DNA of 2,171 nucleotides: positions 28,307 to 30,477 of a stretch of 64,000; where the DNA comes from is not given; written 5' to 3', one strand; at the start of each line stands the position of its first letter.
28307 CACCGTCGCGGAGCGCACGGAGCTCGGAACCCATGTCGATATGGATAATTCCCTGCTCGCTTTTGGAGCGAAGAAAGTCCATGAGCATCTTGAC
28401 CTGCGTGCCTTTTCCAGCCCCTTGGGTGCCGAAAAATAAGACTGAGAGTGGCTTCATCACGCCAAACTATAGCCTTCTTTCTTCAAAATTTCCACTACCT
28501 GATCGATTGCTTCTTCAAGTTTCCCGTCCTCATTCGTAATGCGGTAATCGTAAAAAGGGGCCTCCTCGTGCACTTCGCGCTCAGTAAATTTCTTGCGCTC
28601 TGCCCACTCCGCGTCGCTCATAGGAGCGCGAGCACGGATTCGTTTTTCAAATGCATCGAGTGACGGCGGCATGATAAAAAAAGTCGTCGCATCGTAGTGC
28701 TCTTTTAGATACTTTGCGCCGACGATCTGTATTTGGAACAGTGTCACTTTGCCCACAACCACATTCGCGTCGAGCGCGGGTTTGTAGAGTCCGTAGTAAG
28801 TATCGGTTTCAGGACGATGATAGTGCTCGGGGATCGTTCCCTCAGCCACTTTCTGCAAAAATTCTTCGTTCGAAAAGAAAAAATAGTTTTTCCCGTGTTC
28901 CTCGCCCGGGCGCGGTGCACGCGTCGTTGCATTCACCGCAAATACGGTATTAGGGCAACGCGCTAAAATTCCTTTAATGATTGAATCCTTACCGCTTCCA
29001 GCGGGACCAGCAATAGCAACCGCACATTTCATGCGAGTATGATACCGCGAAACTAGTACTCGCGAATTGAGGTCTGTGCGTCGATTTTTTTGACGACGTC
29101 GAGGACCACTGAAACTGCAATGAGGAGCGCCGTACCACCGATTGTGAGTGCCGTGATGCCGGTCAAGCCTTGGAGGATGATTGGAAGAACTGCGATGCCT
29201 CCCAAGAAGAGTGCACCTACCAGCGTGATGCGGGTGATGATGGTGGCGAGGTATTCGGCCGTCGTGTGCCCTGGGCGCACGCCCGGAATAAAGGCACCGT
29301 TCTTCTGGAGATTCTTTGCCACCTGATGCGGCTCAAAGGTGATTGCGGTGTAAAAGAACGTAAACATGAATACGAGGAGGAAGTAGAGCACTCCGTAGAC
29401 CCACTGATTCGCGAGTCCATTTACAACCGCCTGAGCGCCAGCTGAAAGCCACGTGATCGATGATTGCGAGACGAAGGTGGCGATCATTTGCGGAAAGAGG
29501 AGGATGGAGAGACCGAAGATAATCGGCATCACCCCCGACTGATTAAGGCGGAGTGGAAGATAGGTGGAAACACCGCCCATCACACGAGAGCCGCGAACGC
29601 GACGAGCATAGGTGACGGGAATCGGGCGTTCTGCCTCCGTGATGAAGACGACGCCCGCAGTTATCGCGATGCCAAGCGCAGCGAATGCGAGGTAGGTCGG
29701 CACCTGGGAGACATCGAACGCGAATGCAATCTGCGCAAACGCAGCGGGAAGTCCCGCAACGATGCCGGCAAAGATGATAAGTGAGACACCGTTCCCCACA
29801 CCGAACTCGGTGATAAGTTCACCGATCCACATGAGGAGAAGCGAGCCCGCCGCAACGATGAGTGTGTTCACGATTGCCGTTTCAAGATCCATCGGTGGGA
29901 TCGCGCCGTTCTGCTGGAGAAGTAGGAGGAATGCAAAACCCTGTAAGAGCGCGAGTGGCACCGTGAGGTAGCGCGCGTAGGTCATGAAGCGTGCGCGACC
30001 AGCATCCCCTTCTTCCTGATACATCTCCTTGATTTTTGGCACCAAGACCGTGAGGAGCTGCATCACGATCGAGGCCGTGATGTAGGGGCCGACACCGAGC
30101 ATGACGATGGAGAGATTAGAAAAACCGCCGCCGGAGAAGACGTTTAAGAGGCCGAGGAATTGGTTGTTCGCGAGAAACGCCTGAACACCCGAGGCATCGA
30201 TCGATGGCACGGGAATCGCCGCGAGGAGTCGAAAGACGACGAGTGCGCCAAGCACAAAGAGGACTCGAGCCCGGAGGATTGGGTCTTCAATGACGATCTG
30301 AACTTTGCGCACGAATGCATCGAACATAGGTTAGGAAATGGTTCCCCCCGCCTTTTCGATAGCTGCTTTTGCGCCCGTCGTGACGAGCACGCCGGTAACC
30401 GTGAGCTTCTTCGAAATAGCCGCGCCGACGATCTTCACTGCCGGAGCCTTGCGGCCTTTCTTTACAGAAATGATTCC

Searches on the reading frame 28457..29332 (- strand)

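Call 39: search_protein_families(library=pfam, proteins=[window:28457-29332:-], max_evalue=0.001)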
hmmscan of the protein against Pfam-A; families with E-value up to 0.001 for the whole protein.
window:28457-29332:- (291 aa): 1 family
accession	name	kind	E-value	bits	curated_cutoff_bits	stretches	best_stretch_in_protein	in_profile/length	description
PF00625.27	Guanylate_kin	-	1.6e-25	90.3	25.2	1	105-285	5-181/182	Guanylate kinase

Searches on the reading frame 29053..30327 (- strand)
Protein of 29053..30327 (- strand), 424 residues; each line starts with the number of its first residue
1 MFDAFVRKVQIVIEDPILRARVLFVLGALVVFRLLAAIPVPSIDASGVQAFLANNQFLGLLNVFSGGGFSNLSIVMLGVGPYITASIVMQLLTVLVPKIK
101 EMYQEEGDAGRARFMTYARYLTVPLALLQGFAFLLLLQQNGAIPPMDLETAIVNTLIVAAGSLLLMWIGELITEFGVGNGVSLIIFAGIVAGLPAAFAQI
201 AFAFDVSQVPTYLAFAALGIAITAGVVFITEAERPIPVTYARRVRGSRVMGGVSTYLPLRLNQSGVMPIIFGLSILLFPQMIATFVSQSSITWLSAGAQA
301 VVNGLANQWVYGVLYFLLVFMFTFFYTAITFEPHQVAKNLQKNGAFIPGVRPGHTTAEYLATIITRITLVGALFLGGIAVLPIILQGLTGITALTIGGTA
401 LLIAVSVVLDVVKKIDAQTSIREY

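Call 29: search_protein_families(library=pfam, proteins=[window:29053-30327:-], max_evalue=0.001)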
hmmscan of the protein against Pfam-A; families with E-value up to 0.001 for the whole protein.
window:29053-30327:- (424 aa): 1 family
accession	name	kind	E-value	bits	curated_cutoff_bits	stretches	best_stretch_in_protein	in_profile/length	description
PF00344.25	SecY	-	3.2e-101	339.2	32.2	1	73-412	1-306/306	SecY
